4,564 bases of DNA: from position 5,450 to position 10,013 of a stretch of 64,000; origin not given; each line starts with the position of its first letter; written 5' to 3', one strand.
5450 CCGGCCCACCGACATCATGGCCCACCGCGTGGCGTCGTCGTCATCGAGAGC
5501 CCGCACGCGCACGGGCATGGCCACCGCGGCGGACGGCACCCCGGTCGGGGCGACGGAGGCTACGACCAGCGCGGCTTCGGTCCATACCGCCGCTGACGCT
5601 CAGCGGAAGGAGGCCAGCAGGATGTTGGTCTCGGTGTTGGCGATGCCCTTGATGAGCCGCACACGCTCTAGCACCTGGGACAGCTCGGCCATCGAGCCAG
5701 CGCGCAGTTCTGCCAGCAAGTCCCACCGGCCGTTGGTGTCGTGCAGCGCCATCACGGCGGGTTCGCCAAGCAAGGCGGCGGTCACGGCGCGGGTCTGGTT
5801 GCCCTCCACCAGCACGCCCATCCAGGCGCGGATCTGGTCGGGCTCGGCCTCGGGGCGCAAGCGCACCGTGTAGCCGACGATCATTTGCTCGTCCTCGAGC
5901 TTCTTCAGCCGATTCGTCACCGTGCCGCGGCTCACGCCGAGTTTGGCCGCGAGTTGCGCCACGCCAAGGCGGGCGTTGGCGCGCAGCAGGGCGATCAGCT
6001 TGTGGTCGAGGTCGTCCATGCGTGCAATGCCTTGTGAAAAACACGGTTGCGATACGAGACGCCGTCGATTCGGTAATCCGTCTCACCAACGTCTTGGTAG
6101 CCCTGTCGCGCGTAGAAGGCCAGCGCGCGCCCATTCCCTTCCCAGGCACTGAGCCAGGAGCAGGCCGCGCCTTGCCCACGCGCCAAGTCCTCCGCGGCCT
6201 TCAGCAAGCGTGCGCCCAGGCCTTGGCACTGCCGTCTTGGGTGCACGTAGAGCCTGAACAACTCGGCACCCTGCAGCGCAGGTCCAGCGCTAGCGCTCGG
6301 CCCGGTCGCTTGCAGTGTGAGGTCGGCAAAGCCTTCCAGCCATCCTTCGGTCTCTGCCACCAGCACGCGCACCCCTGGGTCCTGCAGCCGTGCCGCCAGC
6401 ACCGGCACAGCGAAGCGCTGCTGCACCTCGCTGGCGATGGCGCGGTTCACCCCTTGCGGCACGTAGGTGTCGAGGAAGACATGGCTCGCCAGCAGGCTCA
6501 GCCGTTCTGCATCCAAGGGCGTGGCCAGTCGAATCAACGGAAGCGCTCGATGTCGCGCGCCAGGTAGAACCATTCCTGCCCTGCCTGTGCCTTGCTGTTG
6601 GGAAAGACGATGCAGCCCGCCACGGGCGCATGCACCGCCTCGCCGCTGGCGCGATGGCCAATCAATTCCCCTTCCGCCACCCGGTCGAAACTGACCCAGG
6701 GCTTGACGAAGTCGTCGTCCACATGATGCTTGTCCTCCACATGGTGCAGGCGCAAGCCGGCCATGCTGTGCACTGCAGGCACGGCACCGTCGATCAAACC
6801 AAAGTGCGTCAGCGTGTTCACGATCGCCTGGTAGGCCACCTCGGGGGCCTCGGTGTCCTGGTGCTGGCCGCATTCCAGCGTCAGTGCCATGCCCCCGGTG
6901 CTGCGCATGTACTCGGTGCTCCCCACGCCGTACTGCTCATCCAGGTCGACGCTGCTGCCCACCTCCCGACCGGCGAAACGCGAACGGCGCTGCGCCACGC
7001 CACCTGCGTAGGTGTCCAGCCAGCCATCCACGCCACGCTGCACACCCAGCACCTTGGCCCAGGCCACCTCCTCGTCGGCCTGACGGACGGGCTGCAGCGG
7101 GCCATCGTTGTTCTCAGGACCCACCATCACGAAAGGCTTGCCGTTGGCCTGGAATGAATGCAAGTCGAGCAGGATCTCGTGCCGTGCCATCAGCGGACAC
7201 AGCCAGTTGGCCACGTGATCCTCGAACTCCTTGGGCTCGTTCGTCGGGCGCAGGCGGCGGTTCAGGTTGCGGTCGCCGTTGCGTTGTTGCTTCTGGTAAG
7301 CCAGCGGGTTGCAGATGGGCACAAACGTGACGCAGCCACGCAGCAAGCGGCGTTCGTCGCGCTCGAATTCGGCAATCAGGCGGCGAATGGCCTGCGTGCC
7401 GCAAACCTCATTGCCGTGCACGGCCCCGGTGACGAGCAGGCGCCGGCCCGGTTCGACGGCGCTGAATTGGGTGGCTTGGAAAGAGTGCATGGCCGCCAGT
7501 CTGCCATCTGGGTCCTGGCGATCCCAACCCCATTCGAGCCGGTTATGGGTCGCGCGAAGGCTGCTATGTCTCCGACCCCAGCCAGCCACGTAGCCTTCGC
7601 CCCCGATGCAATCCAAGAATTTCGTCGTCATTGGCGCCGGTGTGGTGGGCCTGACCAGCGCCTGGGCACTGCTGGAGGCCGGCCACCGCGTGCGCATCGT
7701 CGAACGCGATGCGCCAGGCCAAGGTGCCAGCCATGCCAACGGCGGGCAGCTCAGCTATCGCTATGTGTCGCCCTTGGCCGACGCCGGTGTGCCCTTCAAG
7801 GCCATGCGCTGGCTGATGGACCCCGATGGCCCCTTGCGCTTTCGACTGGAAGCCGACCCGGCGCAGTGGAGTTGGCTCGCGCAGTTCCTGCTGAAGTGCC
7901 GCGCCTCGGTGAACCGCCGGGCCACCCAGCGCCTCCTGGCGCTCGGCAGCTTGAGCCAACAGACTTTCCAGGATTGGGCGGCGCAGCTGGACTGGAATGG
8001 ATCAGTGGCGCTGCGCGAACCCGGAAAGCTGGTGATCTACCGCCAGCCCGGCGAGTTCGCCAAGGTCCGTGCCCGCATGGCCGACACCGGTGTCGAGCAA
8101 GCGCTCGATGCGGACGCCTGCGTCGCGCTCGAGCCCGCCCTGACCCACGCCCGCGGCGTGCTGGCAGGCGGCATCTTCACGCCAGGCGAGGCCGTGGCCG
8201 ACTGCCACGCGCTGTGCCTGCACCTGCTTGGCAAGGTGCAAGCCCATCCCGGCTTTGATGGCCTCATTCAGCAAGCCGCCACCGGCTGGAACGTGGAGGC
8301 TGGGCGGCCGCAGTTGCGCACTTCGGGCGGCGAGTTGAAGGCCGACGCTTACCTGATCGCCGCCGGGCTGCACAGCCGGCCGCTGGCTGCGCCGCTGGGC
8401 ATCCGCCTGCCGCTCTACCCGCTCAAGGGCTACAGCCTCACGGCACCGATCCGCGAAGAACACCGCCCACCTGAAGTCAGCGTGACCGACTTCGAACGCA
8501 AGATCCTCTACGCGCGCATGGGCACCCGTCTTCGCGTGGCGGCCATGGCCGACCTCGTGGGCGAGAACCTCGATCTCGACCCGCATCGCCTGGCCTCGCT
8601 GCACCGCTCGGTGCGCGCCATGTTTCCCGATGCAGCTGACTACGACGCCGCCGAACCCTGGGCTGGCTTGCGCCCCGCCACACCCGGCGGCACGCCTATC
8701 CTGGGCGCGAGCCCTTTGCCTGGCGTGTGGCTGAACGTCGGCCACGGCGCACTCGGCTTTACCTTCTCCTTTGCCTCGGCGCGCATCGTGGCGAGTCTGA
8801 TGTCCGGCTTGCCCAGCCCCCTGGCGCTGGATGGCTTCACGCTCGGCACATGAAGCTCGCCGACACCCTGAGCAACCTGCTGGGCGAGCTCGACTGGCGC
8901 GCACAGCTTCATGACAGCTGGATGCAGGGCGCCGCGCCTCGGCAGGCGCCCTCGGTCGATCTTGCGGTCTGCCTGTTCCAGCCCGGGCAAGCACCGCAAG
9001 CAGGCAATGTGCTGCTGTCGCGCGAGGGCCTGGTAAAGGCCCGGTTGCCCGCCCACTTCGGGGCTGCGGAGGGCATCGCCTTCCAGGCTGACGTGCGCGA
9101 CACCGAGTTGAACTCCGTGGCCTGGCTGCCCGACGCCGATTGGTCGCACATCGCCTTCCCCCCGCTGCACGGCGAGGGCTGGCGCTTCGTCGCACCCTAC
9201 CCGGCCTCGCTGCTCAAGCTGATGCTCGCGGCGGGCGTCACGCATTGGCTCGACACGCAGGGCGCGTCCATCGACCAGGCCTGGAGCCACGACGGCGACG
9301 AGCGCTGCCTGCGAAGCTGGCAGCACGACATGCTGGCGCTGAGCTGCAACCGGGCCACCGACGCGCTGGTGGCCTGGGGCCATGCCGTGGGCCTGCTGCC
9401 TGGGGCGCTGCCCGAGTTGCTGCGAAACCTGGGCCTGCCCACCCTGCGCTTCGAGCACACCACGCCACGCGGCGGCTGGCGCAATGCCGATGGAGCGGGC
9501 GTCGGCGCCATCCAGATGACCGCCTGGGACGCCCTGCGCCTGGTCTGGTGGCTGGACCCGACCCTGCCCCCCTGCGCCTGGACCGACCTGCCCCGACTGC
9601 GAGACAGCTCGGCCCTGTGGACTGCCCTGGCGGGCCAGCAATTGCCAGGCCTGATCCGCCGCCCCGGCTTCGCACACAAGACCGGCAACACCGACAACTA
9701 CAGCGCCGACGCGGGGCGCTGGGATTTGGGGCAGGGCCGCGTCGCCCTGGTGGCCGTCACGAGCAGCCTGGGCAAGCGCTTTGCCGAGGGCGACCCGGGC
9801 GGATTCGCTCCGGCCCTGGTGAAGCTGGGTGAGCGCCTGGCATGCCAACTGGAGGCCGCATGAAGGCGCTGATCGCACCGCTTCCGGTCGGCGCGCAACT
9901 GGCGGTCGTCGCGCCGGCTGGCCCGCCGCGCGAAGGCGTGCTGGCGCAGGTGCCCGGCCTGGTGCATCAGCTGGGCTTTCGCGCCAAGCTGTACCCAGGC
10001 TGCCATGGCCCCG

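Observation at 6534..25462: PUL-like peptidoglycan-foraging locus in a betaproteobacterium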

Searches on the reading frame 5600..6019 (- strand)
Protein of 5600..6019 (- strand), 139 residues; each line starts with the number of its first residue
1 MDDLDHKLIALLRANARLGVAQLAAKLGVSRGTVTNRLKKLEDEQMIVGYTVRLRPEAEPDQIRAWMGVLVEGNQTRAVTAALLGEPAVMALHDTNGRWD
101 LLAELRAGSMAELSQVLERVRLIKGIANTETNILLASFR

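Call 4: search_protein_families(library=pfam, proteins=[window:5600-6019:-])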
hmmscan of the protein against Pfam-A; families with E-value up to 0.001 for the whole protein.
window:5600-6019:- (139 aa): 15 families
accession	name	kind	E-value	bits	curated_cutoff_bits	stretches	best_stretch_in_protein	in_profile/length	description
PF13404.12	HTH_AsnC-type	-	5.4e-14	52.2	27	1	1-42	1-42/42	AsnC-type helix-turn-helix domain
PF01037.27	AsnC_trans_reg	-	6.9e-14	51.9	25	1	68-135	2-71/73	Lrp/AsnC ligand binding domain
PF13412.12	HTH_24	-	3.5e-13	49.3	21.9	1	1-47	1-47/48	Winged helix-turn-helix DNA-binding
PF01047.28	MarR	-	4.5e-07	30.1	24.6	1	7-47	7-47/59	MarR family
PF08279.18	HTH_11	-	4.4e-06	26.9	25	1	7-45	4-43/55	HTH domain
PF00392.27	GntR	-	1.1e-05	25.5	27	1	3-47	8-54/64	Bacterial regulatory proteins, gntR family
PF09339.16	HTH_IclR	-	1.4e-05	25.1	22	1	9-46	10-47/52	IclR helix-turn-helix domain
PF12802.13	MarR_2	-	2.7e-05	24.7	27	1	8-47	10-50/61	MarR family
PF14502.12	HTH_41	-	6.2e-05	22.8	25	1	21-47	10-36/48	Helix-turn-helix domain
PF13384.12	HTH_23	-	6.3e-05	23.1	24.6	1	7-40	7-40/50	Homeodomain-like domain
PF13545.12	HTH_Crp_2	-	0.00019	21.8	27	1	18-48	23-53/70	Crp-like helix-turn-helix domain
PF01022.26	HTH_5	-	0.00072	19.8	22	0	14-44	13-42/47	Bacterial regulatory protein, arsR family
PF13518.12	HTH_28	-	0.00074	20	25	0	6-42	1-37/52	Helix-turn-helix domain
PF12840.13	HTH_20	-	0.0008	19.8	27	0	12-43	13-44/51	Helix-turn-helix domain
PF13556.12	HTH_30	-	0.00098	19.3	27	0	19-43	14-38/59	PucR C-terminal helix-turn-helix domain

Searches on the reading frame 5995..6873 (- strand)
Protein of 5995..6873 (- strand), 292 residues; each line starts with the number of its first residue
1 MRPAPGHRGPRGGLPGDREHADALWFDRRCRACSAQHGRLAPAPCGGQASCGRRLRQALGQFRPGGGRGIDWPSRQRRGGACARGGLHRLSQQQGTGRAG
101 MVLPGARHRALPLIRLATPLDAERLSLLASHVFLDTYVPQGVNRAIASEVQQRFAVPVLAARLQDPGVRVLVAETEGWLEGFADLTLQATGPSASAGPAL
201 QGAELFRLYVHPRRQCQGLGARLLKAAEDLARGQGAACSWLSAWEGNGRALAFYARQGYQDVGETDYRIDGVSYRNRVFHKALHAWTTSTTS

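Call 4: search_protein_families(library=pfam, proteins=[window:5995-6873:-])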
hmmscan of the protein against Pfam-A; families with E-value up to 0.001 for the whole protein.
window:5995-6873:- (292 aa): 4 families
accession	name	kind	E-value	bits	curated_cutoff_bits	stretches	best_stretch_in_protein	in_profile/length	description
PF00583.31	Acetyltransf_1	-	3.1e-13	50.5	20.7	1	159-259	24-116/116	Acetyltransferase (GNAT) family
PF13508.13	Acetyltransf_7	-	5.5e-11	43.1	27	1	168-260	3-83/84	Acetyltransferase (GNAT) domain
PF13673.13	Acetyltransf_10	-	2.1e-08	34.6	23.6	1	136-273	4-120/128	Acetyltransferase (GNAT) domain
PF08445.16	FR47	-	0.00016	22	22.1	1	200-265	19-82/86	FR47-like protein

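Call 6: search_protein_families(library=ncbifam, proteins=[window:5995-6873:-], max_evalue=0.00001)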
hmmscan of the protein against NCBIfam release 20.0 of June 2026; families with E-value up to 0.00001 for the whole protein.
window:5995-6873:- (292 aa): 3 families
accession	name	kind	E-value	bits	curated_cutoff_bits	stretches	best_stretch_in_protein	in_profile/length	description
NF053587.1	SpmdActasePaiA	equivalog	1.9e-11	44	250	1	121-267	12-155/172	spermidine/spermine N(1)-acetyltransferase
TIGR01575.1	rimI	equivalog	5.5e-09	36.3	86.4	1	200-264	53-117/132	ribosomal protein S18-alanine N-acetyltransferase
NF007530.0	PRK10146.1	equivalog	5.8e-06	26.6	142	1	158-261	37-135/144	aminoalkylphosphonate N-acetyltransferase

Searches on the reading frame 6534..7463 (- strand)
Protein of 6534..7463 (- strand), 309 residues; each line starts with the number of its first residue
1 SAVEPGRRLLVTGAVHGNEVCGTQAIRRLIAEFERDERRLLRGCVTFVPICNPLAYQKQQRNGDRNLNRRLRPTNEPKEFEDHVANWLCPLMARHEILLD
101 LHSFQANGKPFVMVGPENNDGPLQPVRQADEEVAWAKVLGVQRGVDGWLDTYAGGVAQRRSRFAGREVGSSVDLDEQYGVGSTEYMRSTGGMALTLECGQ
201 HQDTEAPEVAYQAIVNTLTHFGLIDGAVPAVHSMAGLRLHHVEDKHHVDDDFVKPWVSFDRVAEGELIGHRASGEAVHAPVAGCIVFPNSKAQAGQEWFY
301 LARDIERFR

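Call 30: search_solved_structures(query=window:6534-7463:-, max_evalue=1)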
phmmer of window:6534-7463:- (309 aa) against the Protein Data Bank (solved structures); distinct sequences matched with E-value up to 1: 9.
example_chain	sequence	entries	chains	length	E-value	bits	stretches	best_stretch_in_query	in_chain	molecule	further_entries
2qj8_A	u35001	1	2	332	9.8e-07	31.5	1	6-106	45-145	Mlr6093 protein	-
3cdx_A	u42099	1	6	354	0.0073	18.8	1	6-103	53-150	Succinylglutamatedesuccinylase/aspartoacylase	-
3na6_A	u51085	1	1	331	0.009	18.5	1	6-103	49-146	Succinylglutamate desuccinylase/aspartoacylase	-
3nfz_A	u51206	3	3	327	0.018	17.6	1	4-71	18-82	Aspartoacylase-2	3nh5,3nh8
3nh4_A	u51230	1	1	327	0.018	17.6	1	4-71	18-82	Aspartoacylase-2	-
3fmc_A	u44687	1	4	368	0.06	15.8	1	8-86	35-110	Putative succinylglutamate desuccinylase / aspartoacylase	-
3lwu_A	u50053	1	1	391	0.21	14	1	10-88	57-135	Succinylglutamate desuccinylase/aspartoacylase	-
2gu2_A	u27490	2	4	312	0.26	13.7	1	2-83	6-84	Aspa protein | Aspartoacylase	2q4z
3qyj_A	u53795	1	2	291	0.28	13.6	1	177-220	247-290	Alr0039 protein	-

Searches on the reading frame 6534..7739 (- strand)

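Call 4: search_protein_families(library=pfam, proteins=[window:6534-7739:-])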
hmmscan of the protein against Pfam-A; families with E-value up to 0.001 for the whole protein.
window:6534-7739:- (401 aa): 1 family
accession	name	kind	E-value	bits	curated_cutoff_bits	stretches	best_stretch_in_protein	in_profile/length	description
PF24827.1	AstE_AspA_cat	-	1.4e-16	61.1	25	1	97-206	1-116/192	Succinylglutamate desuccinylase/Aspartoacylase catalytic domain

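Call 6: search_protein_families(library=ncbifam, proteins=[window:6534-7739:-], max_evalue=0.00001)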
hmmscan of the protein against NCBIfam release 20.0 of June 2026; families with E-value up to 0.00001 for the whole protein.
window:6534-7739:- (401 aa): 2 families
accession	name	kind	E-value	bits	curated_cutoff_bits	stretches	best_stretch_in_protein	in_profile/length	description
NF002601.0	PRK02259.1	equivalog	2.4e-08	33.5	180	1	99-208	5-121/293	aspartoacylase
NF003706.0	PRK05324.1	subfamily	1.4e-07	30.9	170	0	97-164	48-113/336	succinylglutamate desuccinylase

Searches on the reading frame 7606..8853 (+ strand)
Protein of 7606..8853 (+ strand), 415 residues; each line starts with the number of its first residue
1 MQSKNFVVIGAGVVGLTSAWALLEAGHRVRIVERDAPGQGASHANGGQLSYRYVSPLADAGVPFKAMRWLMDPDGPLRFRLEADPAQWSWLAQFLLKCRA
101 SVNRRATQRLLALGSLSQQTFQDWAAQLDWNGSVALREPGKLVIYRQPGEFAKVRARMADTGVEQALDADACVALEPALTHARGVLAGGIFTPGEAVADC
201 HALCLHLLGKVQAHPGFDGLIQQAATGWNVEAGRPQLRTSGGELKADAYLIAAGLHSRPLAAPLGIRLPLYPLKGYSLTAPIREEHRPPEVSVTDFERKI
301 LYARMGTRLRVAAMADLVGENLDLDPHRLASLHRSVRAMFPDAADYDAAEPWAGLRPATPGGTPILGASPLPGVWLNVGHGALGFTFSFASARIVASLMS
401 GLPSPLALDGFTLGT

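Call 4: search_protein_families(library=pfam, proteins=[window:7606-8853:+])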
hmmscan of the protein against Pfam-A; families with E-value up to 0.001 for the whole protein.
window:7606-8853:+ (415 aa): 5 families
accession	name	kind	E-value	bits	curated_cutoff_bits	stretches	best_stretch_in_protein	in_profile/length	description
PF01266.30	DAO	-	5.4e-59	200.9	27.9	1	6-398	2-353/353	FAD dependent oxidoreductase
PF07992.20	Pyr_redox_2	-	6.1e-06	26.3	26.1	1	4-34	143-173/291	Pyridine nucleotide-disulphide oxidoreductase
PF00890.30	FAD_binding_2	-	4.1e-05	23.4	20.4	1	7-50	3-46/414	FAD binding domain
PF13450.12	NAD_binding_8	-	4.4e-05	24.1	21.9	1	8-36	1-30/68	NAD(P)-binding Rossmann-like domain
PF01494.25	FAD_binding_3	-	0.00051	19.8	22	1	7-61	5-57/349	FAD binding domain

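Call 6: search_protein_families(library=ncbifam, proteins=[window:7606-8853:+], max_evalue=0.00001)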
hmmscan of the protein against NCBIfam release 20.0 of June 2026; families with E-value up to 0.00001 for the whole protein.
window:7606-8853:+ (415 aa): 11 families
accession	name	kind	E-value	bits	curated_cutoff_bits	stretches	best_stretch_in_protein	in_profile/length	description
NF001933.0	PRK00711.1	subfamily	1.3e-120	403.4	383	1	6-410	3-410/429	D-amino acid dehydrogenase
NF009074.0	PRK12409.1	equivalog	1.9e-60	205.2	494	1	5-398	3-402/410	D-amino acid dehydrogenase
TIGR02352.1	thiamin_ThiO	equivalog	3e-34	118.7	250.8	2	105-400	52-348/351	glycine oxidase ThiO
TIGR03364.1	HpnW_proposed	hypoth_equivalog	3.3e-17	62.6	285.1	1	6-49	3-46/365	TIGR03364 family FAD-dependent oxidoreductase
NF040813.1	pro_dh_Thprot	equivalog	1.1e-16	60.9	600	1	238-401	204-350/362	D-proline dehydrogenase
TIGR03197.1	MnmC_Cterm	equivalog_domain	1.6e-14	53.8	174.2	1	6-49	2-46/400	FAD-dependent 5-carboxymethylaminomethyl-2-thiouridine(34) oxidoreductase MnmC1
NF002480.1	PRK01747.1-1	equivalog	8.8e-14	50.8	540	1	97-408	296-626/645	bifunctional tRNA (5-methylaminomethyl-2-thiouridine)(34)-methyltransferase MnmC2/FAD-dependent 5-carboxymethylaminomethyl-2-thiouridine(34)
TIGR01373.1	soxB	subfamily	1.7e-10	40.3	529.45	1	236-400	219-383/407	sarcosine oxidase subunit beta family protein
NF008726.1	PRK11728.1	equivalog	1.1e-06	27.7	299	0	5-45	2-42/389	L-2-hydroxyglutarate oxidase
NF005560.0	PRK07233.1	equivalog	8.1e-06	24.9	252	0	5-36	2-33/435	hypothetical protein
TIGR03329.1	Phn_aa_oxid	hypoth_equivalog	8.5e-06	24.8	632.8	0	5-48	26-71/460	putative aminophosphonate oxidoreductase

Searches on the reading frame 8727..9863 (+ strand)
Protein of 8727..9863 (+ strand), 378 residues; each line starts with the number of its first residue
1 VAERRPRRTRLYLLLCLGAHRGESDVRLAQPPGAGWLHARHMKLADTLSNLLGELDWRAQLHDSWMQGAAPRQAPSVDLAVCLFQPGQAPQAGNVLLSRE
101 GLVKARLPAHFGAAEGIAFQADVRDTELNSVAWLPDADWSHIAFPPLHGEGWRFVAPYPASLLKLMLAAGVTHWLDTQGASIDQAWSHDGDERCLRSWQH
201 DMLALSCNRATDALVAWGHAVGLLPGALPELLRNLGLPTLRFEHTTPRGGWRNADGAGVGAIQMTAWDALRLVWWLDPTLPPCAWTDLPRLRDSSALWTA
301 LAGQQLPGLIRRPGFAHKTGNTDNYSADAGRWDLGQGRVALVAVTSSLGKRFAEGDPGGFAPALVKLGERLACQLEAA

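Call 4: search_protein_families(library=pfam, proteins=[window:8727-9863:+])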
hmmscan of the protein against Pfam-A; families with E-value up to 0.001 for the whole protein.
window:8727-9863:+ (378 aa): 0 families

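Call 6: search_protein_families(library=ncbifam, proteins=[window:8727-9863:+], max_evalue=0.00001)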
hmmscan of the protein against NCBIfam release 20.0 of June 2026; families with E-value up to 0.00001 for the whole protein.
window:8727-9863:+ (378 aa): 0 families

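Call 29: search_solved_structures(query=window:8850-9863:+, max_evalue=10, show_alignments=2)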
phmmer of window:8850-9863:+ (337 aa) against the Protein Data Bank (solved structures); distinct sequences matched with E-value up to 10: 0.

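Call 32: find_homologous_proteins(query=window:8850-9863:+, max_evalue=0.00001)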
Query window:8850-9863:+ (337 aa): 416 proteins with E <= 0.00001 among 8000 candidates; the best 120 are listed.
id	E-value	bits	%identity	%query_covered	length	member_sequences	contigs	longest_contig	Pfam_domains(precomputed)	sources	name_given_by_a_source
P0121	3.8e-227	771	100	100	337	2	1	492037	-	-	-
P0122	5.7e-153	527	73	96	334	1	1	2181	-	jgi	jgi:hypothetical protein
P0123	1.9e-139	483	65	99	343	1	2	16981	PF13354.13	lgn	-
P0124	1.2e-104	368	60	93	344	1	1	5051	-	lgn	-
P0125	4.8e-104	366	58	92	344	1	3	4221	-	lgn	-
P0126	2.0e-101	358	59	91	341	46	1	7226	-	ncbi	-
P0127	1.4e-76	276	47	93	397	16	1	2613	-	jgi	jgi:hypothetical protein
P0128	3.8e-75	271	47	91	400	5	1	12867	PF13354.13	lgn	-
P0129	5.6e-75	271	53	82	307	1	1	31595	-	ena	-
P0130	3.2e-74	268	47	90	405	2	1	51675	PF13354.13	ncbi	-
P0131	3.1e-72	262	48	86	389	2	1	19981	-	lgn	-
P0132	3.7e-72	261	47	91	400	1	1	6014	-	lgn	-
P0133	4.1e-72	261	48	86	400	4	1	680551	-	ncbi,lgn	-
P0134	6.8e-72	261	48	84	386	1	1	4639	-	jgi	jgi:hypothetical protein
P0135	2.9e-70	255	44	98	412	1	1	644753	PF13354.13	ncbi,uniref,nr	ncbi:hypothetical protein [Inhella gelatinilytica]|uniref:Beta-lactamase family protein n=1 Tax=Inhe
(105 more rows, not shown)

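Call 46: predict_structure(alignment_id=A2)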
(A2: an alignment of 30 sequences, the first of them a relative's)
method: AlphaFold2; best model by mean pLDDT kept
length: 337 residues; sequences in the alignment: 30
mean_pLDDT: 96.1   pTM: 0.94
mean pLDDT of the five models: 96.1, 95.2, 94.3, 94.1, 93.4
residues with pLDDT >= 90: 314; 70-90: 22; 50-70: 1; < 50: 0
segments of 3 or more residues with pLDDT < 50: none
pLDDT, mean of each block of 10 residues (from residue 1): 93 94 93 95 97 97 98 98 90 89 97 94 98 97 98 99 98 99 98 98 96 90 98 97 97 97 97 96 96 97 97 95 98 97
secondary structure, 60 per line:
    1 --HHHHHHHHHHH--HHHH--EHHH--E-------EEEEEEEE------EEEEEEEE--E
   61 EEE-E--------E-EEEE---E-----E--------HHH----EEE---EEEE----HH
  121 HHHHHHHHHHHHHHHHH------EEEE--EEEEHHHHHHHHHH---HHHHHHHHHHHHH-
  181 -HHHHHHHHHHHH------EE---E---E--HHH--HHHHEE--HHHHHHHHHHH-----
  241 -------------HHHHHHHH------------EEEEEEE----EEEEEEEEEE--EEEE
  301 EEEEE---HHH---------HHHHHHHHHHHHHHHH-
elements in order: H3-13 H16-19 E36-43 E50-57 E60-63 E76-79 E105-107 E111-114 H119-137 E144-147 E150-153 H154-163 H167-179 H182-193 H217-220 H225-235 H254-261 E274-280 E285-294 E297-305 H321-336

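Call 50: fold_search(model_id=the predicted structure, library=pdb)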
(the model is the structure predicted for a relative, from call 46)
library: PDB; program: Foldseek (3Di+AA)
matches with E <= 10: 1179; with E <= 0.001: 605
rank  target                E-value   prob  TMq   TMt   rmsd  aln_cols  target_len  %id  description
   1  4hes_C                1.8e-09  1.00  0.51  0.62   6.1       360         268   16  Structure of a Beta-Lactamase Class A-like Protein from Veillonella parvula. (released 2012-10-17)
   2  4hes_A                3.3e-09  1.00  0.55  0.66   5.9       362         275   16  Structure of a Beta-Lactamase Class A-like Protein from Veillonella parvula. (released 2012-10-17)
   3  5gs8                  3.7e-09  1.00  0.54  0.64   6.1       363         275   14  Crystal structure of TLA-3 extended-spectrum beta-lactamase (released 2017-07-12)
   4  6dgu_A                4.4e-09  1.00  0.53  0.64   5.4       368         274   16  PER-2 class A extended-spectrum beta-lactamase crystal structure at 2.69 Angstrom resolution (released 2019-05-22)
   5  8eo7_B                4.7e-09  1.00  0.55  0.73   4.7       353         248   15  Crystal structure of metagenomic beta-lactamase LRA-5 Y69Q/V166E mutant at 2.15 Angstrom resolution (released 2023-10-04)
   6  6dgu_C                6.0e-09  1.00  0.54  0.64   6.3       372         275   15  PER-2 class A extended-spectrum beta-lactamase crystal structure at 2.69 Angstrom resolution (released 2019-05-22)
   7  4qu3_B                8.5e-09  1.00  0.47  0.58   4.4       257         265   18  GES-2 ertapenem acyl-enzyme complex (released 2014-12-31)
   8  4d2o_A                8.5e-09  1.00  0.52  0.62   5.7       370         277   16  Crystal structure of the class A extended-spectrum beta-lactamase PER- 2 (released 2014-05-21)
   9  1e25                  9.0e-09  1.00  0.52  0.61   6.6       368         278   14  The high resolution structure of PER-1 class A beta-lactamase (released 2000-11-06)
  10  8eo5_B                9.6e-09  1.00  0.55  0.67   5.2       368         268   16  Crystal structure of the class A beta-lactamase precursor LRA-5 from an Alaskan soil metagenome at 1.8 Angstrom resolu (released 2023-09-06)
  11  6d3g_A                9.6e-09  1.00  0.50  0.58   6.2       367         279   15  PER-2 class A extended-spectrum beta-lactamase crystal structure in complex with avibactam at 2.4 Angstrom resolution (released 2019-04-24)
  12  6nvt_A                1.0e-08  1.00  0.51  0.60   6.5       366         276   14  Crystal structure of TLA-1 extended spectrum Beta-lactamase (released 2019-12-11)
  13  6d3g_B                1.1e-08  1.00  0.48  0.56   6.2       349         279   17  PER-2 class A extended-spectrum beta-lactamase crystal structure in complex with avibactam at 2.4 Angstrom resolution (released 2019-04-24)
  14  5tfq                  1.4e-08  1.00  0.53  0.63   6.5       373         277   13  Crystal structure of a representative of class A beta-lactamase from Bacteroides cellulosilyticus DSM 14838 (released 2016-11-02)
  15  6dgu_D                1.4e-08  1.00  0.49  0.59   6.4       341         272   17  PER-2 class A extended-spectrum beta-lactamase crystal structure at 2.69 Angstrom resolution (released 2019-05-22)
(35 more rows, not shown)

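Call 92: search_protein_families(library=pfam, proteins=[window:8850-9863:+], max_evalue=0.1)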
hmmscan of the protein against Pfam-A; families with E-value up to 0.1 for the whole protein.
window:8850-9863:+ (337 aa): 1 family
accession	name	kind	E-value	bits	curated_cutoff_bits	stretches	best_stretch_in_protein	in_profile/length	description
PF13354.11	Beta-lactamase2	-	0.0022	17.8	22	1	144-303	66-213/214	Beta-lactamase enzyme family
